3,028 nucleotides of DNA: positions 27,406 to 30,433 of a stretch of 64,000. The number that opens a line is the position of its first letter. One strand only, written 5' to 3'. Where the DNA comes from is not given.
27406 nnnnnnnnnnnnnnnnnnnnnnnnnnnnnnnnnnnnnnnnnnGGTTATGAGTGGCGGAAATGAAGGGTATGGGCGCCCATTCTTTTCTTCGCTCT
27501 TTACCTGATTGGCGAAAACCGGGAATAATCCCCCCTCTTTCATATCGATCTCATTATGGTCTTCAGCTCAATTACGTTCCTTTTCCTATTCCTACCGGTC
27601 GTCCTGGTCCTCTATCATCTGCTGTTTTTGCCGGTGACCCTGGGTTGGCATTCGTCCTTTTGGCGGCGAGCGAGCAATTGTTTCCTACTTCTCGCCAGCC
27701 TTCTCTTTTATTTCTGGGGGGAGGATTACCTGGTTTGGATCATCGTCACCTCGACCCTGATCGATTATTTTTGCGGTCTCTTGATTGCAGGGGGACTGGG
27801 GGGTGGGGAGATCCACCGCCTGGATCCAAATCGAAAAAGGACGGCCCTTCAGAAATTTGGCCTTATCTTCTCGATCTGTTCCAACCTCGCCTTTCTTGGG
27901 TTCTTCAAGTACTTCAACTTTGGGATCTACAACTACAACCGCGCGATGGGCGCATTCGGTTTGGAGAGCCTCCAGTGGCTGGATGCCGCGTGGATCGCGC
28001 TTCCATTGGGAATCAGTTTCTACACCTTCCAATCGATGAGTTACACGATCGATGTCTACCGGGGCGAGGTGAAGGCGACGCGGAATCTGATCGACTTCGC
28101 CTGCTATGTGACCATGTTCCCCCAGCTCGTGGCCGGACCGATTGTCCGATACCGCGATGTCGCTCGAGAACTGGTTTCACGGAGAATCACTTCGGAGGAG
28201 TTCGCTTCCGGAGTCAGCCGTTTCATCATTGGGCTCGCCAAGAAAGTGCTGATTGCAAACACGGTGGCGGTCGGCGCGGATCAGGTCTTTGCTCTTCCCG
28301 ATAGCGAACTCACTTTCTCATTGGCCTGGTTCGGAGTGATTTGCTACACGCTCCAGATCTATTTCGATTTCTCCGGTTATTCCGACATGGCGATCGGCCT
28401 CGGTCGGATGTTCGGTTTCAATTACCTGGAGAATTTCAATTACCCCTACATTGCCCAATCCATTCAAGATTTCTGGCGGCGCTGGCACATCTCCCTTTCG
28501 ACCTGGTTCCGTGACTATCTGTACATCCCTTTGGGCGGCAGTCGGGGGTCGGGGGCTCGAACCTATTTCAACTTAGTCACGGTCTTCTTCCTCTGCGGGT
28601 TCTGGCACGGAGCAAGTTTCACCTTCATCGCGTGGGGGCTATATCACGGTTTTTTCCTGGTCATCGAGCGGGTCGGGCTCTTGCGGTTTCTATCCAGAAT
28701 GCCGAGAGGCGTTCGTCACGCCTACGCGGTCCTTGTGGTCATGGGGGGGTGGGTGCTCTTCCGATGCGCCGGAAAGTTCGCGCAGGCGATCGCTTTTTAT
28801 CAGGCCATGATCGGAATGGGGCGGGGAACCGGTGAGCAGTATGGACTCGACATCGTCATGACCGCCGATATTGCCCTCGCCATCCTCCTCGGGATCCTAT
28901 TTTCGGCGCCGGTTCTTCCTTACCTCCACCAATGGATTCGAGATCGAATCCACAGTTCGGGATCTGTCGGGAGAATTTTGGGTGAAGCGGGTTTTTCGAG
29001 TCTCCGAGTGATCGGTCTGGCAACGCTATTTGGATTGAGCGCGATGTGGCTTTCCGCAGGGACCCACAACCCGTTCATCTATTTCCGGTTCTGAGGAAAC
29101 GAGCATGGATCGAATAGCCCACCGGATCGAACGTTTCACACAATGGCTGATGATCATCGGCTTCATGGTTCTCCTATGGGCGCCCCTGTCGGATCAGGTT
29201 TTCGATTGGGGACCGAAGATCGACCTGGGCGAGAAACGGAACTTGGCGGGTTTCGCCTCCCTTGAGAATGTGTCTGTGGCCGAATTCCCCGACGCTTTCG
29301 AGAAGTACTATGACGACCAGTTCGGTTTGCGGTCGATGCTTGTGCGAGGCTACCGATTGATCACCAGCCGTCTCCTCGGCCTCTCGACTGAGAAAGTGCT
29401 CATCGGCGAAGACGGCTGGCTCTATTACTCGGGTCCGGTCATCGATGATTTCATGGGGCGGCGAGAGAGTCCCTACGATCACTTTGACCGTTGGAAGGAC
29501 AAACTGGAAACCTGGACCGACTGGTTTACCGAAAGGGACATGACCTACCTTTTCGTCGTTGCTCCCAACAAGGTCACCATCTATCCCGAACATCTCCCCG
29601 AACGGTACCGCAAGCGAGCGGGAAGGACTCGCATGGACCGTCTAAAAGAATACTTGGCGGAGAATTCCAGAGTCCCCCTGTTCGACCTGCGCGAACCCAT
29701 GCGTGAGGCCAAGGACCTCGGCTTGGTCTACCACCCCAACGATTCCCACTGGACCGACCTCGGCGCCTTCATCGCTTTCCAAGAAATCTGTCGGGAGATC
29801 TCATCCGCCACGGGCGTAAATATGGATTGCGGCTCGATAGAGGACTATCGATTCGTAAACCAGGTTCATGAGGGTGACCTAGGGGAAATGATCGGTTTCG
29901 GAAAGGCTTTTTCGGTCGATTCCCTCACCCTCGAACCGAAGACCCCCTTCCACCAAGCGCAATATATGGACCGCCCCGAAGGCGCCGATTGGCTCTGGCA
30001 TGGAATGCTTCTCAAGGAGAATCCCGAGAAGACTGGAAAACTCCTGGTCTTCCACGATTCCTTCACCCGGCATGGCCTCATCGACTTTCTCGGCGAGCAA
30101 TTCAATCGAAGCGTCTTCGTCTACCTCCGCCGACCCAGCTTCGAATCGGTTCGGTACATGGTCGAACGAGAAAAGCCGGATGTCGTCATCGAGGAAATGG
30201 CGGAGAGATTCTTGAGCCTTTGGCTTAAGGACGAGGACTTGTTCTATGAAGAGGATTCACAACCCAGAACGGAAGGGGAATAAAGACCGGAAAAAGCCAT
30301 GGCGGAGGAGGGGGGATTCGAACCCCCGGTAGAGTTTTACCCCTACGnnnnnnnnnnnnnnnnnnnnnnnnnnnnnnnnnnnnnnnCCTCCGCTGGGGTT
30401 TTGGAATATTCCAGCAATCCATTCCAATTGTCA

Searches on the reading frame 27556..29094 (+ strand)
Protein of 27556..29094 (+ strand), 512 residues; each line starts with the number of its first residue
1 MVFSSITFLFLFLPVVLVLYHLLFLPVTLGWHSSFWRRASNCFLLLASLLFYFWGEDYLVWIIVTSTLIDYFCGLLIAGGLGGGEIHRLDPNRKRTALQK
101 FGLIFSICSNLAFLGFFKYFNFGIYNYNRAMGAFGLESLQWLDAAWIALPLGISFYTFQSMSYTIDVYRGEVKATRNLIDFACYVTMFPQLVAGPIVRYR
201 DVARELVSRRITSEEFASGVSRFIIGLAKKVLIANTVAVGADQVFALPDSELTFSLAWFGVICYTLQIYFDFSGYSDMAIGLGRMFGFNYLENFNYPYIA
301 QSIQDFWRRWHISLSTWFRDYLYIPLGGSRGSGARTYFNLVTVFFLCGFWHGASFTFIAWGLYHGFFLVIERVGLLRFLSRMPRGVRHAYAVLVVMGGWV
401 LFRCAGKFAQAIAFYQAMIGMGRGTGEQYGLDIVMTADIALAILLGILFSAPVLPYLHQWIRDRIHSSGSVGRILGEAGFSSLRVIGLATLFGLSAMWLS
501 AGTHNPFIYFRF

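Call 59: search_protein_families(library=pfam, proteins=[window:27556-29094:+], max_evalue=0.00001)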
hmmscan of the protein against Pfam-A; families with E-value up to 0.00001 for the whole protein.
window:27556-29094:+ (512 aa): 2 families
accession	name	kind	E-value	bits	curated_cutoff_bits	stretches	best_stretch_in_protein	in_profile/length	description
PF03062.24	MBOAT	-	3.4e-29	102.6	27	1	175-373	78-296/337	MBOAT, membrane-bound O-acyltransferase family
PF13813.11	MBOAT_2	-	9.1e-06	26.3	25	1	293-358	4-71/85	Membrane bound O-acyl transferase family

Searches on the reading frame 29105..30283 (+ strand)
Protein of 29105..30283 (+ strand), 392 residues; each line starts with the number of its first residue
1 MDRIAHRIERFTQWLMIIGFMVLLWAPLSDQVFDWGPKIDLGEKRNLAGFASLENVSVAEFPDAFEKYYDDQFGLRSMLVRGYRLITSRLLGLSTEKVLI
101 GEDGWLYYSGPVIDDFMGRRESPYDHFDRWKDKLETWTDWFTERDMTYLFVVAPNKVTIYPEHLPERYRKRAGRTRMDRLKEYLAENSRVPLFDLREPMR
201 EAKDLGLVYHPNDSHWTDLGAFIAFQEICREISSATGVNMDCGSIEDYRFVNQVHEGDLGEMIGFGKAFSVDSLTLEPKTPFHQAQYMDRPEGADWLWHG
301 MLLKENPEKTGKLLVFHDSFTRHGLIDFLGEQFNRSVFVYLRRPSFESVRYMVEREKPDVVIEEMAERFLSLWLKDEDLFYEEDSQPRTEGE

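Call 59: search_protein_families(library=pfam, proteins=[window:29105-30283:+], max_evalue=0.00001)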
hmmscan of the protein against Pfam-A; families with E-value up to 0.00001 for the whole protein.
window:29105-30283:+ (392 aa): 1 family
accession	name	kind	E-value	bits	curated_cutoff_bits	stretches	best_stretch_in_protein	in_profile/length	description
PF16822.11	ALGX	-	1.2e-21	78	26.5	1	98-366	1-267/268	SGNH hydrolase-like domain, acetyltransferase AlgX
